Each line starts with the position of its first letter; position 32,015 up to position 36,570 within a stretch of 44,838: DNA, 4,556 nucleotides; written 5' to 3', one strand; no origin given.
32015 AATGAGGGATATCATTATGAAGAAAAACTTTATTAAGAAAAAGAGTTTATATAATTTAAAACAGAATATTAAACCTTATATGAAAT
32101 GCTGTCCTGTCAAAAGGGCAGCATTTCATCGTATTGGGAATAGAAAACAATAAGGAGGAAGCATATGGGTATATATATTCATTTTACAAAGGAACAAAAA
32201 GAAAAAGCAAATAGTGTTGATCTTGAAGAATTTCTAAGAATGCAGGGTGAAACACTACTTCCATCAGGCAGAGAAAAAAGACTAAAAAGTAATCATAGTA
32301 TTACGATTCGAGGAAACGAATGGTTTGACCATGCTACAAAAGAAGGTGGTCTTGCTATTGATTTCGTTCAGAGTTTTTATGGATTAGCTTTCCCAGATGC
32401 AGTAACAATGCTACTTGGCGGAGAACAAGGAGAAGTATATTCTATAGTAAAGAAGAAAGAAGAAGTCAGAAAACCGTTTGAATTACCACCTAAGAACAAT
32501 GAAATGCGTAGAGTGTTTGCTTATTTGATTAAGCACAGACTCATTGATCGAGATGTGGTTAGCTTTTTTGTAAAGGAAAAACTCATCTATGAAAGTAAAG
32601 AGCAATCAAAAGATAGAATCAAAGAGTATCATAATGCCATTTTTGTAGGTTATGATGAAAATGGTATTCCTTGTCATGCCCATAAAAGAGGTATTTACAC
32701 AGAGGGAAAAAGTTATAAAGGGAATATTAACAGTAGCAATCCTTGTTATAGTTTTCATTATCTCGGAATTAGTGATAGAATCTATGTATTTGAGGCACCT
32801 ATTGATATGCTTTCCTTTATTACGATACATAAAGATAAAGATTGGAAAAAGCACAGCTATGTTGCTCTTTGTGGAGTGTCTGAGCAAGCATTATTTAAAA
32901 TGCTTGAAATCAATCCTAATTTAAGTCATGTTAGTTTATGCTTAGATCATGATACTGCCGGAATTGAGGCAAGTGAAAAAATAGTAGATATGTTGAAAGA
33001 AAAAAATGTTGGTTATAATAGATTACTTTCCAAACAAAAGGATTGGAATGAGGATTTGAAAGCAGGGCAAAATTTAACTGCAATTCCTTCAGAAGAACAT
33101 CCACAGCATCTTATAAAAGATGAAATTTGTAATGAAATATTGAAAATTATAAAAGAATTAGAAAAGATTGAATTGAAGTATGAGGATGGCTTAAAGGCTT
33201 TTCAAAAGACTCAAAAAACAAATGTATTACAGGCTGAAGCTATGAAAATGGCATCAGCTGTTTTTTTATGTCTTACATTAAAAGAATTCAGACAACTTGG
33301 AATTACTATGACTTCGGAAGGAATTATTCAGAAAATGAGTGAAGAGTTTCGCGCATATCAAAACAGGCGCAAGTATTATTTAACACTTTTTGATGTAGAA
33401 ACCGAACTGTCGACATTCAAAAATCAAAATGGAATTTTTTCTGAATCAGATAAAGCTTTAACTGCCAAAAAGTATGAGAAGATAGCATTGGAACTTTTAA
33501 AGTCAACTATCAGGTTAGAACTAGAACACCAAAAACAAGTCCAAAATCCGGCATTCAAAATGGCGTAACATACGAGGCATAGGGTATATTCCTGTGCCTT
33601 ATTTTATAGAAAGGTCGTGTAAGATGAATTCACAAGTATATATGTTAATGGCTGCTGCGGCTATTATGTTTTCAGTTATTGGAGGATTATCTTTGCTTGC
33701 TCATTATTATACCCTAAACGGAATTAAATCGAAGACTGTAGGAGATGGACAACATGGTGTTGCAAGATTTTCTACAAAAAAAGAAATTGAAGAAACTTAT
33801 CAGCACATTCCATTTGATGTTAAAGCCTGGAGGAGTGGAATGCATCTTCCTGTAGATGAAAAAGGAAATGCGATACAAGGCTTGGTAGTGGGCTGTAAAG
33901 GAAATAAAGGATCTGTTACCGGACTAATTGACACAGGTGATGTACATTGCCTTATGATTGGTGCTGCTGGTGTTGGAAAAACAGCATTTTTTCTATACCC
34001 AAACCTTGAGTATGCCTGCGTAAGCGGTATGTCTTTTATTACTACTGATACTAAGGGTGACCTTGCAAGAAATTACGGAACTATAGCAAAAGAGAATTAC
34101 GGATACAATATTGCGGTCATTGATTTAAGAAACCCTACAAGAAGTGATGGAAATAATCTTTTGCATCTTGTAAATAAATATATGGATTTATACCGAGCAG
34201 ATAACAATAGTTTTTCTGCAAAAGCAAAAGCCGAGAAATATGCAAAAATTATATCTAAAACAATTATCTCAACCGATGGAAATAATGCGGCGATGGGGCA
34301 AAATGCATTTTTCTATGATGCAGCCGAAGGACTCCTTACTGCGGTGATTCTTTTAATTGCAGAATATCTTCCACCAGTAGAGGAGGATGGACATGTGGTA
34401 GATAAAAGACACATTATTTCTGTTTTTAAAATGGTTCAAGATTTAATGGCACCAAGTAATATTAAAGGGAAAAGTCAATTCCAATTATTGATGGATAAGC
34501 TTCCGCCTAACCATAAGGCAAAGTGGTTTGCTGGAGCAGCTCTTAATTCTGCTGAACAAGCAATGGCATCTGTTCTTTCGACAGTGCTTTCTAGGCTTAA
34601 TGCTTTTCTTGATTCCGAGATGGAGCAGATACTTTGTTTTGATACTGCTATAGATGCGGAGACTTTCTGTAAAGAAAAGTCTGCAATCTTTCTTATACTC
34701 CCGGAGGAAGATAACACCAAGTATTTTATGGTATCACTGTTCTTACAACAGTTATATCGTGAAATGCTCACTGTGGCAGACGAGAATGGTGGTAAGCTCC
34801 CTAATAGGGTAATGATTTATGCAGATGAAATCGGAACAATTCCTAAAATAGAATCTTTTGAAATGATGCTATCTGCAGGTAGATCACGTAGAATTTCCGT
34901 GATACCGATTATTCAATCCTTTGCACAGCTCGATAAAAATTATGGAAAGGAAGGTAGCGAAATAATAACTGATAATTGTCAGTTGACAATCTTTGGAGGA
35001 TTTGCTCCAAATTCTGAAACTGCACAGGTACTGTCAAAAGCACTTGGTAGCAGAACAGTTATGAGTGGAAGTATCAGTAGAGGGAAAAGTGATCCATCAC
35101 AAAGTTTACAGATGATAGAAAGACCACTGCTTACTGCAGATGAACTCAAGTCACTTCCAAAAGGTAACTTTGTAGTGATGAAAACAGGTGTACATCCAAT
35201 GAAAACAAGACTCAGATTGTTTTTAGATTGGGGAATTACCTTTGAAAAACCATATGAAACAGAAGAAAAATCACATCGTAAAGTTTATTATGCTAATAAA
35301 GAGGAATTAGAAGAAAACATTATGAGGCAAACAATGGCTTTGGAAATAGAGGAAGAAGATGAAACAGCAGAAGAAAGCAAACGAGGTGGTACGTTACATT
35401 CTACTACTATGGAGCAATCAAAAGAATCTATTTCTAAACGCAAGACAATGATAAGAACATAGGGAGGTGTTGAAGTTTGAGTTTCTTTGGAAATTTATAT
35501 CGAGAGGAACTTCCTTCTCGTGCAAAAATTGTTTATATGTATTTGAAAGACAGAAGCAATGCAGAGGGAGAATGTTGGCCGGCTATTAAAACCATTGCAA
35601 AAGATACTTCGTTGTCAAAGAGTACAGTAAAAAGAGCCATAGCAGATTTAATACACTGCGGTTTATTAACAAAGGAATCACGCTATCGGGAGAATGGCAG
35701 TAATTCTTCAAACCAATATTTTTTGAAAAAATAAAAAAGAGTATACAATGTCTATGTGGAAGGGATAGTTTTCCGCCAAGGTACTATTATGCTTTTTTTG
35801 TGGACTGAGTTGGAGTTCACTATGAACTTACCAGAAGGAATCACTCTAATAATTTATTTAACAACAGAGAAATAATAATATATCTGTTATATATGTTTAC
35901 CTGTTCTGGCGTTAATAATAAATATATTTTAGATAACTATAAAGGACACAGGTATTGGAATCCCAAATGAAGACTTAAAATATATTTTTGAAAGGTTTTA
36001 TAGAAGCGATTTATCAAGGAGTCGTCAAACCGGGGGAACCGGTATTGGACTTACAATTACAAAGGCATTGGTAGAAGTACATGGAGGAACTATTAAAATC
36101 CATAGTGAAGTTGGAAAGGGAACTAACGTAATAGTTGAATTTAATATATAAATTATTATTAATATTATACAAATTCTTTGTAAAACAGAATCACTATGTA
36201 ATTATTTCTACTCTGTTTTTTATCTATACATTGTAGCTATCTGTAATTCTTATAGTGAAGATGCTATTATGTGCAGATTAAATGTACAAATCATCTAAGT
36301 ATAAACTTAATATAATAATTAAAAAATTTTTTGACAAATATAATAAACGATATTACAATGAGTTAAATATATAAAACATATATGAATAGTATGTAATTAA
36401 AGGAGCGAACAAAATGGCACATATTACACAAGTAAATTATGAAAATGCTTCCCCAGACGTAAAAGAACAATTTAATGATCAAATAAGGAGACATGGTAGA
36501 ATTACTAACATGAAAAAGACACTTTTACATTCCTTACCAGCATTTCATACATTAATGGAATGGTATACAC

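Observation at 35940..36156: Diverged duplicate of the histidine-kinase 3' end about 7 kb upstream of the intact gene: probable integration/recombination scar marking an element boundary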

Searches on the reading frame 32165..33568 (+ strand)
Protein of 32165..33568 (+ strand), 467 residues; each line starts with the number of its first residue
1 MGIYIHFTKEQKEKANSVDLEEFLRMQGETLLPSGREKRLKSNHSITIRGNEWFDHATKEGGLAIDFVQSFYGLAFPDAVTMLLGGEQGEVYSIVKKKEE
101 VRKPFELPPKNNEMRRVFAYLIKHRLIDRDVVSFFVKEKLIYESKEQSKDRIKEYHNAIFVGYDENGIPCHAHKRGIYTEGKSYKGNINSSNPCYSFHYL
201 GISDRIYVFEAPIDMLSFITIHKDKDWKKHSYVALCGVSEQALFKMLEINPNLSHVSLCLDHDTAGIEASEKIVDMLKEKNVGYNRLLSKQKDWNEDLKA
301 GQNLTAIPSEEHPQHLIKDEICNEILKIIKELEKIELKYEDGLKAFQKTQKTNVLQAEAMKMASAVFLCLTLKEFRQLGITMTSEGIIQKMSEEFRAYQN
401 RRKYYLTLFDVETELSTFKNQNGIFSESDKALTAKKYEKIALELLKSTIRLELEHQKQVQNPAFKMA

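Call 7: search_protein_families(library=pfam, proteins=[window:32165-33568:+])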
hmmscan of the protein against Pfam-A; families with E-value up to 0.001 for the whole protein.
window:32165-33568:+ (467 aa): 2 families
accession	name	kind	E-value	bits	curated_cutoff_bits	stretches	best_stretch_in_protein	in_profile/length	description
PF13154.11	DUF3991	-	2.7e-20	73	24.5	1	119-201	1-72/74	Protein of unknown function (DUF3991)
PF13155.12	Toprim_2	-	2.3e-19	70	22.1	1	207-298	1-88/88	Toprim-like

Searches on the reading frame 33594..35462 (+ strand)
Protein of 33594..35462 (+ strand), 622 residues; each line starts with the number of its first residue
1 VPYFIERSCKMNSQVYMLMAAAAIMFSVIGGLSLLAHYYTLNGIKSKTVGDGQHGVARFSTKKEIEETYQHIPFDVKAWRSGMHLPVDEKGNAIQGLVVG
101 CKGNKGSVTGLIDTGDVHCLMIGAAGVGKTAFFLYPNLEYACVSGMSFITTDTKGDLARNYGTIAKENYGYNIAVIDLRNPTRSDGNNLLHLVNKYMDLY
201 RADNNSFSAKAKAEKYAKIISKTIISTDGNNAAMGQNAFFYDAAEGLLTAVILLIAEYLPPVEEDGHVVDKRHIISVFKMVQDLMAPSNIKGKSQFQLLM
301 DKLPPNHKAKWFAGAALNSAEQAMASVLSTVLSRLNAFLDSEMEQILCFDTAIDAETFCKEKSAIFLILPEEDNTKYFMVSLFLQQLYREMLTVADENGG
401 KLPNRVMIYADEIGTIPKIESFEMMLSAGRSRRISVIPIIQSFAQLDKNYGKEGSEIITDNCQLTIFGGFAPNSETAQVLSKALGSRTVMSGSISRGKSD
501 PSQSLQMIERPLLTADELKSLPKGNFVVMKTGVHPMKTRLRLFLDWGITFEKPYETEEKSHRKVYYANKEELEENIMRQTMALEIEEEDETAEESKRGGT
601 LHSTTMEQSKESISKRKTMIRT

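Call 7: search_protein_families(library=pfam, proteins=[window:33594-35462:+])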
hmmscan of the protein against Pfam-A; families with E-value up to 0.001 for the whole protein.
window:33594-35462:+ (622 aa): 3 families
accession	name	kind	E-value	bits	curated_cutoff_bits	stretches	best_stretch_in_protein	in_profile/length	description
PF02534.20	T4SS-DNA_transf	-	8.8e-43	147.3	20.1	1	90-539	16-441/468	Type IV secretory system Conjugative DNA transfer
PF12696.13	TraG-D_C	-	7.5e-30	103.9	22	1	405-523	1-126/126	TraM recognition site of TraD and TraG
PF10412.15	TrwB_AAD_bind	-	4e-16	59.3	20.5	1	374-529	218-374/387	Type IV secretion-system coupling protein DNA-binding domain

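Call 14: find_encoding_contigs(protein=window:33594-35462:+, flank=10000, max_places=10)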
Protein window:33594-35462:+ (622 aa): no gene with exactly this product is on record in the collection.

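Call 47: find_homologous_proteins(query=window:33594-35462:+, max_evalue=1e-100)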
Query window:33594-35462:+ (622 aa): 8000 proteins with E <= 1e-100 among 8000 candidates; the best 120 are listed.
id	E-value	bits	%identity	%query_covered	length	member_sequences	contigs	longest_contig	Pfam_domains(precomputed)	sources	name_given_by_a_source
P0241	0.0e+0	1332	97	98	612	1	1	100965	PF10412.16,PF02534.21,PF12696.14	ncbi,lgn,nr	nr:type IV secretory system conjugative DNA transfer family protein [Sedimentibacter sp.]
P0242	0.0e+0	1328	97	98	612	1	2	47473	PF10412.16,PF02534.21,PF12696.14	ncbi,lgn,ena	-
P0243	0.0e+0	1325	96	98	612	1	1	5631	PF10412.16,PF02534.21,PF12696.14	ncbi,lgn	-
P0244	0.0e+0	1325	96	98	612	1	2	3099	PF10412.16,PF02534.21,PF12696.14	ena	-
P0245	0.0e+0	1321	96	98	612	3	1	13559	PF10412.16,PF02534.21,PF12696.14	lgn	-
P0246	0.0e+0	1316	97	97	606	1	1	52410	PF10412.16,PF02534.21,PF12696.14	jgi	-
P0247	0.0e+0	1312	97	97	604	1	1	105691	PF10412.16,PF02534.21,PF12696.14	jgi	-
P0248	0.0e+0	1311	96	98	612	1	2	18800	PF10412.16,PF02534.21,PF12696.14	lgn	-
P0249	0.0e+0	1261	90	98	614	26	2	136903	PF10412.16,PF02534.21,PF12696.14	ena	-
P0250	0.0e+0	1259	90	100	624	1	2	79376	PF10412.16,PF02534.21,PF12696.14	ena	-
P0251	0.0e+0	1257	91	98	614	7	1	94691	PF10412.16,PF02534.21,PF12696.14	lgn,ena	-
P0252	0.0e+0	1257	91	98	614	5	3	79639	PF10412.16,PF02534.21,PF12696.14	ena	-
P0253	0.0e+0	1256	90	98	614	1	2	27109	PF10412.16,PF02534.21,PF12696.14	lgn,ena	-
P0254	0.0e+0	1256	90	98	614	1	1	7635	PF10412.16,PF02534.21,PF12696.14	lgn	-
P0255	0.0e+0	1254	91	98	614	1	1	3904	PF10412.16,PF02534.21,PF12696.14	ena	-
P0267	0.0e+0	1236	89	98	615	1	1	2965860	PF10412.16,PF02534.21,PF12696.14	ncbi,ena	-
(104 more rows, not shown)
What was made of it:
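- Closest known: Defective ICEs. Same: A VirD4-type coupling protein, named 'CD1115 family' by NCBI for homologues (call 47).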

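Call 48: find_encoding_contigs(protein=P0267, flank=10000, max_places=3)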
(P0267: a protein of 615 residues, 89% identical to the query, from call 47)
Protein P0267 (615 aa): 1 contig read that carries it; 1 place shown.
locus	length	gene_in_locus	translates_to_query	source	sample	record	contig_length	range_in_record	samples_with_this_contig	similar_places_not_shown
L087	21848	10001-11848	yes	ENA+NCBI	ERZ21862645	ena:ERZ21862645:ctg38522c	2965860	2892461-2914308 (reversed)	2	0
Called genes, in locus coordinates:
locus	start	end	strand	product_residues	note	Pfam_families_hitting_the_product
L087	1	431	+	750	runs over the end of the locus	PF01935:DUF87, PF19044:P-loop_TraG (faint), PF12846:AAA_10 (faint)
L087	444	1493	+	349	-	PF12224:Amidoligase_2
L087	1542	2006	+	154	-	PF06094:GGACT, PF13772:AIG2_2 (weak)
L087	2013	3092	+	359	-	PF01551:Peptidase_M23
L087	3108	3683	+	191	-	PF19854:DUF6329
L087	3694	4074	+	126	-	PF12957:DUF3846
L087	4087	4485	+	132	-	PF19598:DUF6103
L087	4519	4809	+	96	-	PF19598:DUF6103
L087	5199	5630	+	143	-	-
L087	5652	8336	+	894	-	PF18555:MobL, PF08238:Sel1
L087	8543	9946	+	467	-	PF13154:DUF3991, PF13155:Toprim_2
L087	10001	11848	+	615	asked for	PF02534:T4SS-DNA_transf, PF10412:TrwB_AAD_bind, PF12696:TraG-D_C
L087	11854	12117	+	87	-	PF13730:HTH_36, PF21984:DnaD_N (weak)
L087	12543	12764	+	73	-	PF13443:HTH_26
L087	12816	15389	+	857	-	PF12161:HsdM_N, PF02384:N6_Mtase, PF07669:Eco57I (weak)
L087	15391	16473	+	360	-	PF01420:Methylase_S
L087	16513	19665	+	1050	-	PF04313:HSDR_N, PF04851:ResIII, PF00270:DEAD (weak), PF18766:SWI2_SNF2, PF22679:T1R_D3-like, PF12008:EcoR124_C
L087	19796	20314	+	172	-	PF01420:Methylase_S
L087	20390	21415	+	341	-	PF01420:Methylase_S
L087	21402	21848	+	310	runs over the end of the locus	PF00589:Phage_integrase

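Call 49: find_encoding_contigs(protein=P0249, flank=10000, max_places=4)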
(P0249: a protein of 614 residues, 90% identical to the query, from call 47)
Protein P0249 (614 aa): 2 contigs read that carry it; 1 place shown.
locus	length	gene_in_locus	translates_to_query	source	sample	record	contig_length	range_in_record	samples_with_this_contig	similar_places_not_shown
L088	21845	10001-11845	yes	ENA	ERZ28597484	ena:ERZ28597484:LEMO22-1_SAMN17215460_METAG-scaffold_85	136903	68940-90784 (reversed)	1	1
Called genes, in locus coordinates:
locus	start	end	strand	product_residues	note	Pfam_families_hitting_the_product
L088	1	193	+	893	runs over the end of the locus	PF18555:MobL, PF08238:Sel1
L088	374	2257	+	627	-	PF07693:KAP_NTPase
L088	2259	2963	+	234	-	PF28083:QatB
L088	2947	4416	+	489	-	PF06508:QueC (faint)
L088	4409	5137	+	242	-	PF01026:TatD_DNase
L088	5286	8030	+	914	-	PF01443:Viral_helicase1 (faint), PF13086:AAA_11, PF13245:AAA_19, PF13604:AAA_30 (weak), PF13087:AAA_12, PF13538:UvrD_C_2 (weak), PF10881:DUF2726, PF18741:MTES_1575 (faint)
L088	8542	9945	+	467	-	PF13154:DUF3991, PF13155:Toprim_2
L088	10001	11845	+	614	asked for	PF02534:T4SS-DNA_transf, PF10412:TrwB_AAD_bind, PF12696:TraG-D_C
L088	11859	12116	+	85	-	PF13730:HTH_36, PF21984:DnaD_N (weak)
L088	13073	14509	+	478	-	PF17820:PDZ_6, PF19238:Radical_SAM_2, PF04459:DUF512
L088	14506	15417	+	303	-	PF00126:HTH_1, PF03466:LysR_substrate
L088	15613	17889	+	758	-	PF08267:Meth_synt_1, PF01717:Meth_synt_2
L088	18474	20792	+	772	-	PF03477:ATP-cone, PF13597:NRDD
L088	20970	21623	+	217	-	PF16507:HEAT_PSME4_mid (faint)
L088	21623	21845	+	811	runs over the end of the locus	PF02574:S-methyl_trans, PF00809:Pterin_bind, PF02607:B12-binding_2, PF02310:B12-binding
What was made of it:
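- L088, another relative, also lacks a recombinase within 9.7 kb after HTH_36 (call 49).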

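Call 55: find_related_loci(query=window:33594-35462:+, collection=viral_contigs, flank=10000)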
Query window:33594-35462:+ (622 aa) in viral_contigs; peptide patterns used: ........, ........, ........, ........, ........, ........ (x = any residue, [..] = any of these).
11 stretches matched a pattern; 2 encode a relative of the query (tblastn E <= 1e-3); 2 distinct loci.
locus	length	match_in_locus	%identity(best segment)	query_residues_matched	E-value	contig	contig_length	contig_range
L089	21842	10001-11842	86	11-622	0e+0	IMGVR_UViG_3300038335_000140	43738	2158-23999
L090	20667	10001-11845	81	1-621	0e+0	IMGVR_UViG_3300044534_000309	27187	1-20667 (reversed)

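Call 59: search_protein_families(library=pfam, proteins=[L089:12421-14040:+, L089:14082-16502:+, L089:16489-17994:+, L089:17987-19102:+, L089:19166-20146:+, L090:15721-17367:+, L090:17364-18347:+, L090:18286-19947:+, L090:13543-14112:+, L090:12348-12866:-])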
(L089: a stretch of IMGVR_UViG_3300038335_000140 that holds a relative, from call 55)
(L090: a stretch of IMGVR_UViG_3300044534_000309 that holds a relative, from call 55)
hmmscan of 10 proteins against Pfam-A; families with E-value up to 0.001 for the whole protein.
L089:12421-14040:+ (539 aa): 2 families
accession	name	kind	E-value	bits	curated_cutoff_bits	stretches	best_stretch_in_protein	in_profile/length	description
PF01420.25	Methylase_S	-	2.1e-09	38.3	22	1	352-504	6-147/168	Type I restriction modification DNA specificity domain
PF02384.22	N6_Mtase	-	6.2e-07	29.5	20.4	1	170-326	109-275/311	N-6 DNA Methylase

L089:14082-16502:+ (806 aa): 4 families
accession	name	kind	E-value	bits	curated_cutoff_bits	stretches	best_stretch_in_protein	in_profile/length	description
PF02384.22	N6_Mtase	-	2.3e-96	323.2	20.4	1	460-769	2-309/311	N-6 DNA Methylase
PF03747.19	ADP_ribosyl_GH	-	4.6e-33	115.6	26.2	1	1-233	3-281/287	ADP-ribosylglycohydrolase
PF12161.14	HsdM_N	-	7.3e-25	88.6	24.5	1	321-448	3-134/135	HsdM N-terminal domain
PF07669.17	Eco57I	-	1.9e-05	25.3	25.3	1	558-673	62-165/171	Eco57I restriction-modification methylase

L089:16489-17994:+ (501 aa): 4 families
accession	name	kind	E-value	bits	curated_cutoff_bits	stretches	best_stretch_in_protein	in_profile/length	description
PF02384.22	N6_Mtase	-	1.1e-90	304.5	20.4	1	151-459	3-308/311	N-6 DNA Methylase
PF12161.14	HsdM_N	-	1.8e-22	80.9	24.5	1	12-139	1-135/135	HsdM N-terminal domain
PF07669.17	Eco57I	-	2.2e-07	31.6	25.3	1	262-364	61-165/171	Eco57I restriction-modification methylase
PF01170.24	UPF0020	-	0.00096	19.3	22.3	0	186-287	20-134/197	RMKL-like, methyltransferase domain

L089:17987-19102:+ (371 aa): 1 family
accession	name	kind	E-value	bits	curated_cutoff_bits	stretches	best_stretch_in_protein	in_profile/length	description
PF01420.25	Methylase_S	-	7.4e-15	56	22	2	20-155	28-155/168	Type I restriction modification DNA specificity domain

L089:19166-20146:+ (326 aa): 3 families
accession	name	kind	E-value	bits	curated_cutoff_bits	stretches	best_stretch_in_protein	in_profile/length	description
PF00589.27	Phage_integrase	-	6.8e-35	120.8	27.1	1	160-314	13-170/172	Phage integrase family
PF13495.12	Phage_int_SAM_4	-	1.8e-14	54.3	27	1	53-132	3-83/85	Phage integrase, N-terminal SAM-like domain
PF02899.23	Phage_int_SAM_1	-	3e-06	27.9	22.3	1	62-130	12-82/83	Phage integrase, N-terminal SAM-like domain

L090:15721-17367:+ (548 aa): 3 families
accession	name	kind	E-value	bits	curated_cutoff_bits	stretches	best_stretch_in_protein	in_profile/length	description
PF00239.26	Resolvase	-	2.3e-30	106.1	23.3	1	45-190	2-143/145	Resolvase, N terminal domain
PF07508.19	Recombinase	-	2.1e-22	79.7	21.1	1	213-319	1-100/102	Recombinase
PF13408.12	Zn_ribbon_recom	-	4e-11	43.6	25.3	1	339-398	2-57/58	Recombinase zinc beta ribbon domain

L090:17364-18347:+ (327 aa): 2 families
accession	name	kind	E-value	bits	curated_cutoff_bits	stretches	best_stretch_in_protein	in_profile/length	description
PF07508.19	Recombinase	-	4.3e-14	53.1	21.1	1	25-105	2-75/102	Recombinase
PF13408.12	Zn_ribbon_recom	-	2e-07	31.7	25.3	1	121-180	1-55/58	Recombinase zinc beta ribbon domain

L090:18286-19947:+ (553 aa): 3 families
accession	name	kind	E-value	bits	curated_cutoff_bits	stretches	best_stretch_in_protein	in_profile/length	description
PF00239.26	Resolvase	-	3.8e-32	111.8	23.3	1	33-180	1-143/145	Resolvase, N terminal domain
PF07508.19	Recombinase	-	9.7e-25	87.2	21.1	1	204-312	1-102/102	Recombinase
PF13408.12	Zn_ribbon_recom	-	1.4e-12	48.2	25.3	1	339-402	1-58/58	Recombinase zinc beta ribbon domain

L090:13543-14112:+ (189 aa): 0 families

L090:12348-12866:- (172 aa): 1 family
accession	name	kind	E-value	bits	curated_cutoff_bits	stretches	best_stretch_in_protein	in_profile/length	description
PF06114.19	Peptidase_M78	-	2.3e-14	53.7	22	1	27-130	1-104/123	IrrE N-terminal-like domain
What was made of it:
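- On rumA-targeting serine-integrase ICE (Tn1549/CTn5-like): It is present in relative L090 (Resolvase + Recombinase + Zn_ribbon_recom, call 59).
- In L090 this is followed by three large serine-recombinase ORFs (call 59). L087 and L089 carry type I restriction-modification cargo (calls 48, 59).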

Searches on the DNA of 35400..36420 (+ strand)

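Call 68: search_dna_similar(query=window:35400-36420:+, collection=plasmids, mode=distant, max_rows=10)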
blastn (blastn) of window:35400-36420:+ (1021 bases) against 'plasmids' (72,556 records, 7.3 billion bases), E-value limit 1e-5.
No match.
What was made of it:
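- Tried and rejected: Plasmid records: no match to 35400-36420 (call 68).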

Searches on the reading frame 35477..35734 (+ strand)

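Call 7: search_protein_families(library=pfam, proteins=[window:35477-35734:+])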
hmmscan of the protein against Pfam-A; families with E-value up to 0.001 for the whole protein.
window:35477-35734:+ (85 aa): 4 families
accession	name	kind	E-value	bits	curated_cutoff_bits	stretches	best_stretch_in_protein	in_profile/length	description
PF13730.12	HTH_36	-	2.6e-18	66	25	1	11-64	2-55/55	Helix-turn-helix domain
PF21984.2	DnaD_N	-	7.6e-06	26.5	27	1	26-83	27-83/101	DnaD N-terminal domain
PF09339.16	HTH_IclR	-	3.4e-05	24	22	1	36-67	20-51/52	IclR helix-turn-helix domain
PF03428.19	RP-C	-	0.00043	20.6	24.4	1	34-65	71-102/175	Replication protein C N-terminal domain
